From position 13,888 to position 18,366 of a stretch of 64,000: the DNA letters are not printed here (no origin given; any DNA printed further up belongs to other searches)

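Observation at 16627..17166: Histidine-phosphatase (PGAM-like) domain inserted between the IleRS catalytic and anticodon-binding parts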

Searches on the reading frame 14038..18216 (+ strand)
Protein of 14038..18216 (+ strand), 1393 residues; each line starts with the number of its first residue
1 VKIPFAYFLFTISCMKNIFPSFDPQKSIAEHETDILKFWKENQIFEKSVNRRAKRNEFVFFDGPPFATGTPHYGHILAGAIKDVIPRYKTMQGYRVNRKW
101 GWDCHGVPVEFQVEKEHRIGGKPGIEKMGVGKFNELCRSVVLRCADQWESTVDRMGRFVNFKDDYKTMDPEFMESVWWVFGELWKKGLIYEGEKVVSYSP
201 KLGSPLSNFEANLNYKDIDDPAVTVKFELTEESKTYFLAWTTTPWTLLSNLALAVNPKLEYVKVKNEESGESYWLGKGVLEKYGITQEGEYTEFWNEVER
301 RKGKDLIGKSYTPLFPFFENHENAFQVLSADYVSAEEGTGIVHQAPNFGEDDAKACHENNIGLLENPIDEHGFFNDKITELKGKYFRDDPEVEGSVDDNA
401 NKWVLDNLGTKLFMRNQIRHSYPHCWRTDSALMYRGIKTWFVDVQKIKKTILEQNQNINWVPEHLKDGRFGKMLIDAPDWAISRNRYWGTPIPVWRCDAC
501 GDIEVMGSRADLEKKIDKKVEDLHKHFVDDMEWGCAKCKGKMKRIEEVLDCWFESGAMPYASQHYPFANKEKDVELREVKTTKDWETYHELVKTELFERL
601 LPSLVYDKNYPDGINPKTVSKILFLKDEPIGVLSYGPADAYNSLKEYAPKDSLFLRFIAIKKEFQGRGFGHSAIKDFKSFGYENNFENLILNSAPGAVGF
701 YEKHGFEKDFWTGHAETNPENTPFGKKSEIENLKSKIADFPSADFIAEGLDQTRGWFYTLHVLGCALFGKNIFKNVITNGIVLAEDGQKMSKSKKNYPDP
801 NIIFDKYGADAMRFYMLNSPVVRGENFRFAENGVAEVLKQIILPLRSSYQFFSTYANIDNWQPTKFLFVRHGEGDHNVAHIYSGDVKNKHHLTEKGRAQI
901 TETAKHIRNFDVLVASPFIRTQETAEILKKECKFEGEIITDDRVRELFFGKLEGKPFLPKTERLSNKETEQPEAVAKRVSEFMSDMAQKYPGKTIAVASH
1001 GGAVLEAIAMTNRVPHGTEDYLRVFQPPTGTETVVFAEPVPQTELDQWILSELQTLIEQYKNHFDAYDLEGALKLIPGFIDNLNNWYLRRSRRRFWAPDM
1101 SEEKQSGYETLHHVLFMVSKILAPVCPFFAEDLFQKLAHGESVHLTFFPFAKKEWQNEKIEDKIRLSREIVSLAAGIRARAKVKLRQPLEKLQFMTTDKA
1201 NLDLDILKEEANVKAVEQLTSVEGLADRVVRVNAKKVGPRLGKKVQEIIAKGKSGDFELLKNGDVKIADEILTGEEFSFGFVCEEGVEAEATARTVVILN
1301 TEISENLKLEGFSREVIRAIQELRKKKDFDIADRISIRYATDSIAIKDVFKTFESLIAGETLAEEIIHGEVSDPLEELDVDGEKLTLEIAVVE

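Call 3: search_protein_families(library=pfam, proteins=[window:14038-18216:+], max_evalue=0.01)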
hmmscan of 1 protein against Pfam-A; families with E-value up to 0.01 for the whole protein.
window:14038-18216:+ (1393 aa): 9 families
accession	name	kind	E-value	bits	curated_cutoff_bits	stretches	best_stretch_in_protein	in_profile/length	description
PF00133.28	tRNA-synt_1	-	4.2e-137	457.7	22.7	2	35-572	2-322/414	tRNA synthetases class I (I, L, M and V)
PF19302.4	DUF5915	-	2.9e-29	102.4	27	1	1205-1391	2-194/195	Domain of unknown function (DUF5915)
PF08264.19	Anticodon_1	-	1.9e-28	99.6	25.1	1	1046-1191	1-146/148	Anticodon-binding domain of tRNA ligase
PF00300.27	His_Phos_1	-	1.4e-25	90.5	21.7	1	867-1014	2-161/194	Histidine phosphatase superfamily (branch 1)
PF09334.17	tRNA-synt_1g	-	1.8e-16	60.3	20.1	2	65-204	8-128/391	tRNA synthetases class I (M)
PF00583.31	Acetyltransf_1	-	5.4e-07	30.3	20.7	1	609-706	24-116/116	Acetyltransferase (GNAT) family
PF13673.13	Acetyltransf_10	-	7.9e-07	29.5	23.6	1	655-708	54-109/128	Acetyltransferase (GNAT) domain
PF13508.13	Acetyltransf_7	-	2.8e-06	28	27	1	627-708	12-84/84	Acetyltransferase (GNAT) domain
PF01406.26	tRNA-synt_1e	-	0.0039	17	27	0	765-819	230-283/301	tRNA synthetases class I (C) catalytic domain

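Call 4: search_protein_families(library=ncbifam, proteins=[window:14038-18216:+], max_evalue=0.01)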
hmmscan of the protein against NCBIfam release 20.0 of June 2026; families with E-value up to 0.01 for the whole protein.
window:14038-18216:+ (1393 aa): 30 families (the best 25 are shown)
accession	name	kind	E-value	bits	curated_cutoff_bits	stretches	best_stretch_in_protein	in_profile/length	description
TIGR00392.1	ileS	equivalog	2.6e-265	882.8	621.4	3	23-573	3-560/861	isoleucine--tRNA ligase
NF000258.1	MupB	exception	3.1e-212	707.3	1900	3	31-570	8-534/1033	mupirocin-resistant isoleucine--tRNA ligase MupB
NF000257.1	MupA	exception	7.8e-211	702.6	1900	3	31-570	8-530/1024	mupirocin-resistant isoleucine--tRNA ligase MupA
TIGR00422.1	valS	equivalog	1.5e-114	383.9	612.1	4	29-260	8-235/863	valine--tRNA ligase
NF009687.0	PRK13208.1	equivalog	6.1e-102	342.2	738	4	25-258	9-232/801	valine--tRNA ligase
NF004349.1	PRK05729.1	equivalog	1.8e-89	301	704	4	29-259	7-228/860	valine--tRNA ligase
NF040702.1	ileS_w_GNAT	exception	8.9e-83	278.6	1999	3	25-268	16-272/1100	isoleucine--tRNA ligase, N-acetyltransferase domain-containing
NF011492.0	PRK14900.1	equivalog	5.1e-54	183.5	1783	4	30-260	17-244/1044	valine--tRNA ligase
NF008957.0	PRK12300.1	subfamily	2.4e-52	178.1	677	3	29-347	7-316/946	leucine--tRNA ligase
TIGR00395.1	leuS_arch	equivalog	1.8e-46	158.7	648.5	3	35-355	7-318/938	leucine--tRNA ligase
NF000540.1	alt_ValS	exception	1.3e-44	152.4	900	4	1042-1218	648-822/827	valine--tRNA ligase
TIGR00396.1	leuS_bact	equivalog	1.9e-35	122.2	548.4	3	32-209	7-165/843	leucine--tRNA ligase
TIGR00398.1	metG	equivalog_domain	1.6e-24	86.6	336.35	2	65-203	8-127/530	methionine--tRNA ligase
NF038349.1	dPGM_arch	equivalog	6.1e-21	75.2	225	1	867-1000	2-137/194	2,3-diphosphoglycerate-dependent phosphoglycerate mutase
NF005567.0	PRK07238.1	equivalog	5.5e-18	65.4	326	1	857-1000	171-326/378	bifunctional RNase H/acid phosphatase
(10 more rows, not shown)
